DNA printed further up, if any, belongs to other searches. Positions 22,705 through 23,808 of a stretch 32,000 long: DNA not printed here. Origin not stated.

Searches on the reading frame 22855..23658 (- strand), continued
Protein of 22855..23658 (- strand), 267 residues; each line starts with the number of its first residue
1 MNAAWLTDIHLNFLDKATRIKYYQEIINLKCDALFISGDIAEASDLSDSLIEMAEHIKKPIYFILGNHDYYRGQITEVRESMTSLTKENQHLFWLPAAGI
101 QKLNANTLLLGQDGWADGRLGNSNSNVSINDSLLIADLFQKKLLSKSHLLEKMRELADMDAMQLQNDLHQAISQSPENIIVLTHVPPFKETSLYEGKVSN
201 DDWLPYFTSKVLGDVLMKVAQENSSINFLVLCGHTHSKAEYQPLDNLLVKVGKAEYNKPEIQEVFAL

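Call 83: search_dna_similar(query=window:22855-23658:-, collection=plasmids, mode=protein, max_evalue=0.00001, max_rows=40)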
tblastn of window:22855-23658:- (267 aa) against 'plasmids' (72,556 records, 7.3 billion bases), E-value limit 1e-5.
Records with a match: 2; places in all: 2; records where one place covers at least 80% of the query: 2.
Best place of each record, by identity: 60-80% 1; <60% 1.
By first word of the organism name: Legionella 1; Gemmatirosa 1.
By predicted mobility (MOB-suite, as given by PLSDB): mobilizable 1; non-mobilizable 1.
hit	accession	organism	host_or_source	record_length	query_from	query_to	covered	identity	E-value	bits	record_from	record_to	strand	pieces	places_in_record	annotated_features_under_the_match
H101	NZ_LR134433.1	Legionella adelaidensis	environmental,Cooling tower water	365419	1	264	99%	60.4%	1e-102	334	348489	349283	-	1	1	metallophosphoesterase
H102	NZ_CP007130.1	Gemmatirosa kalamazoonensis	-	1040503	4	265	98%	39.2%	4e-47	174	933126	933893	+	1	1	record has no annotation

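Call 91: search_protein_families(library=pfam, proteins=[L083:3692-4204:+, L083:4201-4857:+, L083:2677-3750:+, L083:5809-6192:+, L084:742-1431:-, L092:3902-4813:-, L097:3597-4937:+, L097:2797-3558:+, L095:4090-4800:-, L094:19-1161:+], max_evalue=0.01)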
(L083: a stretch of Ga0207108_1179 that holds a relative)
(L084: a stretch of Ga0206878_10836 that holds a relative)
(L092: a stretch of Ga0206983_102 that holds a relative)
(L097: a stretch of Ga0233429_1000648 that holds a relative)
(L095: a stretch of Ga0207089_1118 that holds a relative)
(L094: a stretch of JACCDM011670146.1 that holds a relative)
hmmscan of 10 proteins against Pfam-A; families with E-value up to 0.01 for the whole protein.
L083:3692-4204:+ (170 aa): 2 families
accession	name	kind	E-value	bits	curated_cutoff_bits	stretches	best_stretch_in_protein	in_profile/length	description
PF11848.13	DUF3368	-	1.9e-06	28.1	27.3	1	125-170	1-44/46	Domain of unknown function (DUF3368)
PF01850.27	PIN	-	5.6e-05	24.2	23.6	1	72-118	73-118/120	PIN domain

L083:4201-4857:+ (218 aa): 1 family
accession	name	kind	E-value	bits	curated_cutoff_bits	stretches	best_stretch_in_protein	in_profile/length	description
PF19570.5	DUF6088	-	4.4e-26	92.1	25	1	6-176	1-168/172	Family of unknown function (DUF6088)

L083:2677-3750:+ (357 aa): 5 families
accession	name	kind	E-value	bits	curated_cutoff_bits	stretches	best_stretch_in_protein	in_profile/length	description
PF06114.19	Peptidase_M78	-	7.5e-18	64.9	22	1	156-273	2-122/123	IrrE N-terminal-like domain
PF01381.28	HTH_3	-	9.6e-13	48.4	23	1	10-64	1-55/55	Helix-turn-helix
PF12844.13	HTH_19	-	8.5e-08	32.4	30.2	1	7-64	1-58/64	Helix-turn-helix domain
PF13560.12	HTH_31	-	2.8e-07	31.2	27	1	6-60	2-57/64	Helix-turn-helix domain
PF13443.12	HTH_26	-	0.0056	17.3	22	0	9-62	1-55/63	Cro/C1-type HTH DNA-binding domain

L083:5809-6192:+ (127 aa): 1 family
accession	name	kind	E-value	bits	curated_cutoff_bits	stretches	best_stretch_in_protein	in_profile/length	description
PF19570.5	DUF6088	-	2.7e-17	63.5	25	1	12-126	2-114/172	Family of unknown function (DUF6088)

L084:742-1431:- (229 aa): 6 families
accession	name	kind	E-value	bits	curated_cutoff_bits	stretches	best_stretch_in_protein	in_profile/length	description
PF01381.28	HTH_3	-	1.1e-05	25.8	23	1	146-186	3-44/55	Helix-turn-helix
PF13657.11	Couple_hipA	-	6e-05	23.9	22.5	1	34-126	9-93/99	HipA N-terminal domain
PF12844.13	HTH_19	-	9e-05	22.7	30.2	1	146-195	6-54/64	Helix-turn-helix domain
PF13443.12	HTH_26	-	0.0023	18.6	22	1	146-186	4-46/63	Cro/C1-type HTH DNA-binding domain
PF20432.4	Xre-like-HTH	-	0.0029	18.3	25.8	1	145-177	16-47/63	Antitoxin Xre-like helix-turn-helix domain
PF13413.12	HTH_25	-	0.004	17.4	24.6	1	146-181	4-39/62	Helix-turn-helix domain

L092:3902-4813:- (303 aa): 2 families
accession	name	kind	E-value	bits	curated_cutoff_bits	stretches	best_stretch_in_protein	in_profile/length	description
PF07804.18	HipA_C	-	4.6e-22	79.2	30.5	1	67-233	9-176/213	HipA-like C-terminal domain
PF20613.4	HipA_2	-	2.4e-08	34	27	1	73-210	22-150/240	HipA-like kinase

L097:3597-4937:+ (446 aa): 4 families
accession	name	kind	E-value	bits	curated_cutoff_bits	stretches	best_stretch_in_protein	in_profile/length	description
PF00083.30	Sugar_tr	-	2.4e-45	155.7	22.3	1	24-437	4-449/452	Sugar (and other) transporter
PF07690.21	MFS_1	-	6.4e-34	117.8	33.4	1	27-392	3-347/347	Major Facilitator Superfamily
PF06609.19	TRI12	-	0.00011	21.3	23.2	1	68-177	91-198/599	Fungal trichothecene efflux pump (TRI12)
PF06779.20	MFS_4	-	0.0012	18.7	26.3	1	51-181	24-156/364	Uncharacterised MFS-type transporter YbfB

L097:2797-3558:+ (253 aa): 5 families
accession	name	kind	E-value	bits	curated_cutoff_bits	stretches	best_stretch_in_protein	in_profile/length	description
PF02518.31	HATPase_c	-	5.2e-27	94.9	26.4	1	135-245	2-110/111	Histidine kinase-, DNA gyrase B-, and HSP90-like ATPase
PF00512.31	HisKA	-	8.4e-17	61.4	26.9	1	22-87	2-65/66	His Kinase A (phospho-acceptor) domain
PF13581.12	HATPase_c_2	-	0.00013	22.4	27.4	1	146-218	39-108/127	Histidine kinase-like ATPase domain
PF14501.12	HATPase_c_5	-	0.00024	21.4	22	1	138-231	5-91/102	GHKL domain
PF13589.12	HATPase_c_3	-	0.0064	17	25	0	146-213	10-78/137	Histidine kinase-, DNA gyrase B-, and HSP90-like ATPase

L095:4090-4800:- (236 aa): 7 families
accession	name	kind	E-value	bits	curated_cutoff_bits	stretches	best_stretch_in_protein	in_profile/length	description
PF13419.12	HAD_2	-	9e-31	107.8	23.8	1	22-201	1-178/178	Haloacid dehalogenase-like hydrolase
PF00702.32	Hydrolase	-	2.8e-26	93.5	26.4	1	19-194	1-190/191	haloacid dehalogenase-like hydrolase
PF12710.13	HAD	-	4.1e-11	44.1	27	1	22-188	1-185/189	haloacid dehalogenase-like hydrolase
PF13242.12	Hydrolase_like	-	3.7e-07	30.4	22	1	165-214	11-61/75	HAD-hyrolase-like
PF08282.18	Hydrolase_3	-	1.4e-06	28.7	20.9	0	109-174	22-85/255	haloacid dehalogenase-like hydrolase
PF13344.12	Hydrolase_6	-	0.00044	20.7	27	0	102-143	14-55/101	Haloacid dehalogenase-like hydrolase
PF09419.16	PGP_phosphatase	-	0.0015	18.6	20.4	0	15-53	37-76/168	Mitochondrial PGP phosphatase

L094:19-1161:+ (380 aa): 1 family
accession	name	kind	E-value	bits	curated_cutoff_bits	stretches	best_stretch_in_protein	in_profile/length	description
PF01637.24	ATPase_2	-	0.00031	21.1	33.2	1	10-114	113-225/225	ATPase domain predominantly from Archaea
